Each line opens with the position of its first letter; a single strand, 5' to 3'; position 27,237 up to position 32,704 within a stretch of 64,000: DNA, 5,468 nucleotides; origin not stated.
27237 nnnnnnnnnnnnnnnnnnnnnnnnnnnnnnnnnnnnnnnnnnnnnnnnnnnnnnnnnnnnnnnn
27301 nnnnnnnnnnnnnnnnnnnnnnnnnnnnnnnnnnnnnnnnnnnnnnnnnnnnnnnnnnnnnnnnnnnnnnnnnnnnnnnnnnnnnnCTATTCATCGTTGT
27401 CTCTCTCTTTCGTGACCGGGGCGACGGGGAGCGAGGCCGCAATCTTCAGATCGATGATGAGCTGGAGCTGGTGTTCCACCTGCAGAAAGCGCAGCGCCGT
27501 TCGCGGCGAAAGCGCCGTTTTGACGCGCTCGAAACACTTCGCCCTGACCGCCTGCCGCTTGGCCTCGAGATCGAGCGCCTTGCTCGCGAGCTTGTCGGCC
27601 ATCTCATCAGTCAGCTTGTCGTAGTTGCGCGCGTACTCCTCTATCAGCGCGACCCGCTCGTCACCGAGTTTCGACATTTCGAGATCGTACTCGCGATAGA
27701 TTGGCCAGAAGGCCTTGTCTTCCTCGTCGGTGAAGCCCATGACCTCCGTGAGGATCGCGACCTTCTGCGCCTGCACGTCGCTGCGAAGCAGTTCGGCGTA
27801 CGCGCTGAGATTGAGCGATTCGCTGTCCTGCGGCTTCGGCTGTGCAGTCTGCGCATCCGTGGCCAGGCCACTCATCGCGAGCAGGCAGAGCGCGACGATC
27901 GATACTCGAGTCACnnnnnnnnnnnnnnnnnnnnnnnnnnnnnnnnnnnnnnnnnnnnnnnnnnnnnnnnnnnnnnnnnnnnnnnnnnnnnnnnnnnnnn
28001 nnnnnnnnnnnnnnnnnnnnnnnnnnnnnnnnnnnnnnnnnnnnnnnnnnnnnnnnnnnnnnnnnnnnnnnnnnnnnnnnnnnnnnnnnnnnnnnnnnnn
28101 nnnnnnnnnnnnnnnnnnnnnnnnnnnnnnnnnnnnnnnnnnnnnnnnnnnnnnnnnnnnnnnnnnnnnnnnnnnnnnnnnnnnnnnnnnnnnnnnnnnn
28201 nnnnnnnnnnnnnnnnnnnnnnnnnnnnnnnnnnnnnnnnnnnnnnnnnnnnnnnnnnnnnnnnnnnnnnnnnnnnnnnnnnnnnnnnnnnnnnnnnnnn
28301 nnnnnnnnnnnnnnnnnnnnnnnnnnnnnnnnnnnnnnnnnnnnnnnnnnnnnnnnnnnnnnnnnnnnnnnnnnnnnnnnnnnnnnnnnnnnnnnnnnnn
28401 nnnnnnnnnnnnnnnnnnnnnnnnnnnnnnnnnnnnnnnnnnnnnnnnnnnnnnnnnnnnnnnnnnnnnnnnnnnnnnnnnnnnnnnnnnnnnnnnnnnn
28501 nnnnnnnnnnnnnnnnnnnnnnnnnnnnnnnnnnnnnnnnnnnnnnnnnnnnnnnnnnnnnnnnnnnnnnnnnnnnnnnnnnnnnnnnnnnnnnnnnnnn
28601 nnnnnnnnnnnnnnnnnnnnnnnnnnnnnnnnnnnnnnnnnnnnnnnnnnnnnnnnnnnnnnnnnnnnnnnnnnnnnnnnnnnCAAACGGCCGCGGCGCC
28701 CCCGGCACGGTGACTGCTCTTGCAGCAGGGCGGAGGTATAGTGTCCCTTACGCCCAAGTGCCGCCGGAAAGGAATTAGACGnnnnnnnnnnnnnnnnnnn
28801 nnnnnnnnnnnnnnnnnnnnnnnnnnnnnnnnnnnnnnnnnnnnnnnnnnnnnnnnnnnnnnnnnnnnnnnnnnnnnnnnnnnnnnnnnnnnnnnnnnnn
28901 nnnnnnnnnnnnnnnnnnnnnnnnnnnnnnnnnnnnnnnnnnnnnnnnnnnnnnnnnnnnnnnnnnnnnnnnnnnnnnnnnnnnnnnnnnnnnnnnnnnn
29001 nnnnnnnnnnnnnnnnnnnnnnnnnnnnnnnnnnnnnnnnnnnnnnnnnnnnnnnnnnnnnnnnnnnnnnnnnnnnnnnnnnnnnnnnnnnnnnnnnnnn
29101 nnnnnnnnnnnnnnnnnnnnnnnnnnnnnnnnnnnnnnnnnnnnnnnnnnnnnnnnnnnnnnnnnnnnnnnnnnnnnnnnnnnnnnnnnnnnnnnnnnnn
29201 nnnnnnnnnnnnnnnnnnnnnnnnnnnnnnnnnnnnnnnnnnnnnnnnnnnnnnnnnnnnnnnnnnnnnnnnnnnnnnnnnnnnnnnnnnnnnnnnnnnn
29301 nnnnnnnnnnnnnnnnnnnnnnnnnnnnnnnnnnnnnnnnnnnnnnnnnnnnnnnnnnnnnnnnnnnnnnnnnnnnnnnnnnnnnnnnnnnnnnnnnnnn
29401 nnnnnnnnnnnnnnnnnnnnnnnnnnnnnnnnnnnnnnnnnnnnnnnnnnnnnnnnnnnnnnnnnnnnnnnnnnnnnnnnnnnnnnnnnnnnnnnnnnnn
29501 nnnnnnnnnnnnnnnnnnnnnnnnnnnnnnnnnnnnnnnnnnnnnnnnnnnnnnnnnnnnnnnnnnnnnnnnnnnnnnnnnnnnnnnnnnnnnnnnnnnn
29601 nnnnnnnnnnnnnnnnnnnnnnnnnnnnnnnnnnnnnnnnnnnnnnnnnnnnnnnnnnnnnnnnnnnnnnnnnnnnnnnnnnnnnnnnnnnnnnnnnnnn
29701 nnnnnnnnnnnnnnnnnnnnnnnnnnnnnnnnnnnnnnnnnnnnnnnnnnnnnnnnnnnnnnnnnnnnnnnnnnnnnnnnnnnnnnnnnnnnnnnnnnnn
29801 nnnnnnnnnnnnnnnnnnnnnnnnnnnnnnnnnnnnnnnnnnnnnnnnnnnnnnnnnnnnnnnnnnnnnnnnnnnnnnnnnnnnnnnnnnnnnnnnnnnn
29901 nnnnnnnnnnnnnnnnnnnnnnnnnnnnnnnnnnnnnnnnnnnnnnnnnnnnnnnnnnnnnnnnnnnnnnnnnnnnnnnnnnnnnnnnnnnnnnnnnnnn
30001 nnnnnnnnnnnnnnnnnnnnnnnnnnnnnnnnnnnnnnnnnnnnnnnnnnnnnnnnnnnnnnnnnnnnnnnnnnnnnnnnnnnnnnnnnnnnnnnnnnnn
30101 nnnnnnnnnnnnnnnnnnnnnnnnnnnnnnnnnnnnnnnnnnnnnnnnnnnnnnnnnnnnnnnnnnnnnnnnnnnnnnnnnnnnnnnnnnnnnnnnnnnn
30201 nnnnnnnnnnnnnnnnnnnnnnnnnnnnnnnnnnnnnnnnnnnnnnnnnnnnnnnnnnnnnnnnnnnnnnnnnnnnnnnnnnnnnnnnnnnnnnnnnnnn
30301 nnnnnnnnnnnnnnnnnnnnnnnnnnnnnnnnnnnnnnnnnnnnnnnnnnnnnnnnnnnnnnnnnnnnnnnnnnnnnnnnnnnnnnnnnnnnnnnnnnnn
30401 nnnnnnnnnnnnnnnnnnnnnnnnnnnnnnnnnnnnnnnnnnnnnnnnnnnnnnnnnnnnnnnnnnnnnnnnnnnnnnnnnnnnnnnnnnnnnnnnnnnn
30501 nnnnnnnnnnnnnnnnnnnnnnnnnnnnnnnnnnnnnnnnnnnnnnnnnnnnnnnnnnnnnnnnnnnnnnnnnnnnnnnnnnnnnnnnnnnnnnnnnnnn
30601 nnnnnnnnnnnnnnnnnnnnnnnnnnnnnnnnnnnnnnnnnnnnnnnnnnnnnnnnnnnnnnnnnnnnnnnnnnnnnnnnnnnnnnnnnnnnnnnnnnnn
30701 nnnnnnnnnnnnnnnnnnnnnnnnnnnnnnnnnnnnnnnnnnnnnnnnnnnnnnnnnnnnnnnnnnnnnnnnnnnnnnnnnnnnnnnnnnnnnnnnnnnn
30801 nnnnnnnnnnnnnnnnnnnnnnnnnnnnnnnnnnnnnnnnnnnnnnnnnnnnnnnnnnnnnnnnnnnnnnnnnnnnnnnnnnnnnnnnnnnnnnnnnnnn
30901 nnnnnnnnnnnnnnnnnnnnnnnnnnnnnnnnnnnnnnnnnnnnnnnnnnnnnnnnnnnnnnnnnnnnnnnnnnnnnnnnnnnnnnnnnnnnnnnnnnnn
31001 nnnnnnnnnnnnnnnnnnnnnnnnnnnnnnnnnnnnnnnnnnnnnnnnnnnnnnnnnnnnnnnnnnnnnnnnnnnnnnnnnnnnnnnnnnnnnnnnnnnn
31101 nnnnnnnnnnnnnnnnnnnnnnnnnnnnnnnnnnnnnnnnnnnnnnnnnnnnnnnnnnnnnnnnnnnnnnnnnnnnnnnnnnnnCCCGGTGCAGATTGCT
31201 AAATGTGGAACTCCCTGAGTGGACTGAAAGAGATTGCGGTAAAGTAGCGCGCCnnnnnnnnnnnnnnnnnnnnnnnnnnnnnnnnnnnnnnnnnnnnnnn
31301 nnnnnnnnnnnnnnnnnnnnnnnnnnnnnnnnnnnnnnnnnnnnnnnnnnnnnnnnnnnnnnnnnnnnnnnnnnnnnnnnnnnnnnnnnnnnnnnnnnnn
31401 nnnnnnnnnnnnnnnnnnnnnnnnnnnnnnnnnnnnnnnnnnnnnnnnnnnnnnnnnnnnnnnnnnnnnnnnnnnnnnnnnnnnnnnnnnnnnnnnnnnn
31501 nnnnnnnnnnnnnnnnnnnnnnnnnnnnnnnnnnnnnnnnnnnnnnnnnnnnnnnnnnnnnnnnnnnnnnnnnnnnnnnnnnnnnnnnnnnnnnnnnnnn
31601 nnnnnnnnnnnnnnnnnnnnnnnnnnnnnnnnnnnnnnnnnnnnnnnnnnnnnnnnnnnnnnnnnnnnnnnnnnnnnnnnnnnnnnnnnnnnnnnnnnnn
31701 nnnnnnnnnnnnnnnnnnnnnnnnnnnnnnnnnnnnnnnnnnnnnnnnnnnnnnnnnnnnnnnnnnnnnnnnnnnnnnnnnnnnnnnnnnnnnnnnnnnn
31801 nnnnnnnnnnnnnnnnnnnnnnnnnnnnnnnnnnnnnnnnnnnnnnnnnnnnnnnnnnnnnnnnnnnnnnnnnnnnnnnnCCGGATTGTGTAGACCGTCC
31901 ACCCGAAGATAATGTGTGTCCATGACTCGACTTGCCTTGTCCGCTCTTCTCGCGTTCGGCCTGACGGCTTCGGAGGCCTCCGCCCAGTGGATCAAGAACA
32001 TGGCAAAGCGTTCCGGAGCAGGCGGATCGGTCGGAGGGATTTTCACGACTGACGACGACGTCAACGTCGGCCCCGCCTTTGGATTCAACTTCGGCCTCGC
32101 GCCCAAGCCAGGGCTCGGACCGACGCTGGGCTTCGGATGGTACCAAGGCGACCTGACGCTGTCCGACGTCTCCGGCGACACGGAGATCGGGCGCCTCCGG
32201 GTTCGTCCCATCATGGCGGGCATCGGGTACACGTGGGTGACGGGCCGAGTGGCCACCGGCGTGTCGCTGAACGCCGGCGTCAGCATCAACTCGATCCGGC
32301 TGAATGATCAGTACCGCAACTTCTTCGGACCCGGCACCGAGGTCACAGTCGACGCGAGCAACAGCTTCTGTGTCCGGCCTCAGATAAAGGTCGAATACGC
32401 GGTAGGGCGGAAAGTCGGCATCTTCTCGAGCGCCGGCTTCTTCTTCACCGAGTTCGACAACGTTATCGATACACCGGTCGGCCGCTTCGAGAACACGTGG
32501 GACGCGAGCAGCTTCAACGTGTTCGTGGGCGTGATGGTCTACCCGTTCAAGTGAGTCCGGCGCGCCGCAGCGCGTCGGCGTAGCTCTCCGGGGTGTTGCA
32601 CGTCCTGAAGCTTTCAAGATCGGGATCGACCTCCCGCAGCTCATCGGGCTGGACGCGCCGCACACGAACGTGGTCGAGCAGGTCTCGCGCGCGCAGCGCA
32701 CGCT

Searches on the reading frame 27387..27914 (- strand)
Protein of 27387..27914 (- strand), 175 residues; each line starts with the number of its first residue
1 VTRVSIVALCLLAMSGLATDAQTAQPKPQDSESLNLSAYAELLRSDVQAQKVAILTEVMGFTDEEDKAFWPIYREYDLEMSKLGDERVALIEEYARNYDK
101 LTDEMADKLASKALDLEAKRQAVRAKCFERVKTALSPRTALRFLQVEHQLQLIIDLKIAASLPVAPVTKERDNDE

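Call 5: search_protein_families(library=pfam, proteins=[window:27387-27914:-])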
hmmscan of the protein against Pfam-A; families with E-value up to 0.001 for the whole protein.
window:27387-27914:- (175 aa): 0 families

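Call 35: search_protein_families(library=ncbifam, proteins=[window:27387-27914:-], max_evalue=0.01)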
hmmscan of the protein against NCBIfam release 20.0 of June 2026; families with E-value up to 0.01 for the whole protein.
window:27387-27914:- (175 aa): 1 family
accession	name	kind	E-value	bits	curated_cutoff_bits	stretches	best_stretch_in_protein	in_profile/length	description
NF001882.0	PRK00629.5-4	equivalog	0.0033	15.8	527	1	32-133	399-496/725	phenylalanine--tRNA ligase subunit beta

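Call 36: search_protein_families(library=pfam, proteins=[window:27387-27914:-], max_evalue=5)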
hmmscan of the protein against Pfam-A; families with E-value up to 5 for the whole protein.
window:27387-27914:- (175 aa): 1 family
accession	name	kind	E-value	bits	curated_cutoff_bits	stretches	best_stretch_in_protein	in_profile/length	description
PF19826.4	DUF6307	-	0.083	13.7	25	1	85-115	3-33/43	Family of unknown function (DUF6307)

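Call 43: search_solved_structures(query=window:27387-27914:-, max_evalue=5)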
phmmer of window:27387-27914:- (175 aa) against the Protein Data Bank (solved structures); distinct sequences matched with E-value up to 5: 2.
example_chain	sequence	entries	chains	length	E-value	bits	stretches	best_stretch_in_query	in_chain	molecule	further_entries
7qr2_A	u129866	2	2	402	0.86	13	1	11-129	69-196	Ovalbumin-related protein X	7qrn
1rcw_A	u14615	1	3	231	1.2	12.5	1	47-96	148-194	CT610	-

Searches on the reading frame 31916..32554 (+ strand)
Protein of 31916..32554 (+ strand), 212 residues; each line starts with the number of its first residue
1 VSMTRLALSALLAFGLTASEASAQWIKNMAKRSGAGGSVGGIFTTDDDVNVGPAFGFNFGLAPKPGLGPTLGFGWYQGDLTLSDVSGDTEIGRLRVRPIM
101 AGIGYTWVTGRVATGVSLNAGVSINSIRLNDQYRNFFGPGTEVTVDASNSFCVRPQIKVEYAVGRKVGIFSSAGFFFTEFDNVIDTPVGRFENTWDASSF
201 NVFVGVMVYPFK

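Call 5: search_protein_families(library=pfam, proteins=[window:31916-32554:+])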
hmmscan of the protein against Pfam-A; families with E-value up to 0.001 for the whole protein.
window:31916-32554:+ (212 aa): 1 family
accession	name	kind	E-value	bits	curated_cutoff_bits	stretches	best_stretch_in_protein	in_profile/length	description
PF13505.12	OMP_b-brl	-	0.00019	22.1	28.7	1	10-168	2-145/175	Outer membrane protein beta-barrel domain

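Call 35: search_protein_families(library=ncbifam, proteins=[window:31916-32554:+], max_evalue=0.01)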
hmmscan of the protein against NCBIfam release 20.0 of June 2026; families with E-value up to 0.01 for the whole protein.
window:31916-32554:+ (212 aa): 0 families
